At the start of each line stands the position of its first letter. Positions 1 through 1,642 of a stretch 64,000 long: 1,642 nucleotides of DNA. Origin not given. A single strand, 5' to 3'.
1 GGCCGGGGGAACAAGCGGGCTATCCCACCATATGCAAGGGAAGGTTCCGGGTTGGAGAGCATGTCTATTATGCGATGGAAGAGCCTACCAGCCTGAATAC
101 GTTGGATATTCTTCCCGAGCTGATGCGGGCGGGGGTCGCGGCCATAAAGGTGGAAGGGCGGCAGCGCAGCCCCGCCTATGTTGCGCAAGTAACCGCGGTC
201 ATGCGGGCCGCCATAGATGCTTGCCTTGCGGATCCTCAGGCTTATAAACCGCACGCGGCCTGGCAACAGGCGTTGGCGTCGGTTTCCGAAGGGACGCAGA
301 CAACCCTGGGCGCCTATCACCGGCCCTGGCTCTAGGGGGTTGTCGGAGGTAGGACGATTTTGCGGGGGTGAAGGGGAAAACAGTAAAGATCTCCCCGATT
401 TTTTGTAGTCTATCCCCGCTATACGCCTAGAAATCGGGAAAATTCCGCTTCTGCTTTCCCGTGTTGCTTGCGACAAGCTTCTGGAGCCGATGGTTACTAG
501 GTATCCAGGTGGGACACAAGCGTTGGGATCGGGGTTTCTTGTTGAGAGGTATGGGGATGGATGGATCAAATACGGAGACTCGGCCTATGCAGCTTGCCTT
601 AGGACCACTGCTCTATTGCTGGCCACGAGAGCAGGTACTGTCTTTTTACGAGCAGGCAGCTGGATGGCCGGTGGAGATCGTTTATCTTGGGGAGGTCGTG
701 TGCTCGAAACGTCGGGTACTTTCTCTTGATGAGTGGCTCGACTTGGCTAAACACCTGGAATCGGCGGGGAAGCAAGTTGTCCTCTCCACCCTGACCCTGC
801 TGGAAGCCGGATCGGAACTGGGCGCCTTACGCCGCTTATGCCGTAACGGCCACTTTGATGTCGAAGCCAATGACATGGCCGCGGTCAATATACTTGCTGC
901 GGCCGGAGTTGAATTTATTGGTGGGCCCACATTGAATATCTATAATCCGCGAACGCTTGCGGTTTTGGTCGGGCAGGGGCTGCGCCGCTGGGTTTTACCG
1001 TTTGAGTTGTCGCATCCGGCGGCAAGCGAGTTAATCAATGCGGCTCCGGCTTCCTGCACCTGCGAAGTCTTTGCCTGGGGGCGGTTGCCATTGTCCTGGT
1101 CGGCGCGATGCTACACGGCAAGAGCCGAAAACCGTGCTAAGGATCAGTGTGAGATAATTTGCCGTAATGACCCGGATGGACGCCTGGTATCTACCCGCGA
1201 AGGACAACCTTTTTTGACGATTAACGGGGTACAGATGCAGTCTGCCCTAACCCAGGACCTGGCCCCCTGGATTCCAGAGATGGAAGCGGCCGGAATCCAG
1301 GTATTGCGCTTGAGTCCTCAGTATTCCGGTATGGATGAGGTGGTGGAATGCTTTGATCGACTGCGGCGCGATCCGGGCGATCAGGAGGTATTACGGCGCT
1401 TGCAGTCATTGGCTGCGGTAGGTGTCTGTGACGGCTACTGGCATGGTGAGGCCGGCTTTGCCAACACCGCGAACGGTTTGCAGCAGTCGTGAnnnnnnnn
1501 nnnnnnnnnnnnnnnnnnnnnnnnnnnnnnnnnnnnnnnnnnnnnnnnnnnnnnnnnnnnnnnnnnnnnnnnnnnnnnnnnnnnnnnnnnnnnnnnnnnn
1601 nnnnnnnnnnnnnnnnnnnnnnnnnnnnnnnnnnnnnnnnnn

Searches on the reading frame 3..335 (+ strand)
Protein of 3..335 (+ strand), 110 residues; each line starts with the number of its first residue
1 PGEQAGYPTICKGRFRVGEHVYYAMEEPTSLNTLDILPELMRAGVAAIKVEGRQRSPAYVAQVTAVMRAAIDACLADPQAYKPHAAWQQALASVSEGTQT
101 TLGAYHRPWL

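Call 75: search_protein_families(library=pfam, proteins=[window:3-335:+], max_evalue=0.001)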
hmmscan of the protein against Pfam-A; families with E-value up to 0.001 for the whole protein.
window:3-335:+ (110 aa): 1 family
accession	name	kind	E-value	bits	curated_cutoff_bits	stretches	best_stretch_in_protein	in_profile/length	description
PF01136.24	Peptidase_U32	-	5.7e-20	72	22.4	1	9-109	142-232/233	Peptidase family U32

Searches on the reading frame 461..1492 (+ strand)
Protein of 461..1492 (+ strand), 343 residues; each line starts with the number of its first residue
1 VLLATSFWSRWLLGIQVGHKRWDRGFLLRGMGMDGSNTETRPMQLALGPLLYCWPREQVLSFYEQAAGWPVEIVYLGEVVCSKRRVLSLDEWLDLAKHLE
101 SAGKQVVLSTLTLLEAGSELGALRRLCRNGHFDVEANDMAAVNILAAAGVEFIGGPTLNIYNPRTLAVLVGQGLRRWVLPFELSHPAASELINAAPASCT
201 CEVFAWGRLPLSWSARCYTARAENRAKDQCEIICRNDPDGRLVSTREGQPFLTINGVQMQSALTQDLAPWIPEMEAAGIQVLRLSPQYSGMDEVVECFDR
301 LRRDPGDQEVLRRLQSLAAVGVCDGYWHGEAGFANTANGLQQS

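Call 75: search_protein_families(library=pfam, proteins=[window:461-1492:+], max_evalue=0.001)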
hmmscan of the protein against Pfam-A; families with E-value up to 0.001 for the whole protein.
window:461-1492:+ (343 aa): 1 family
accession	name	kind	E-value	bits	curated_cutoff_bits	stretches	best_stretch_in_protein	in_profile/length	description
PF01136.24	Peptidase_U32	-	2.4e-12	47.1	22.4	1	134-306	19-199/233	Peptidase family U32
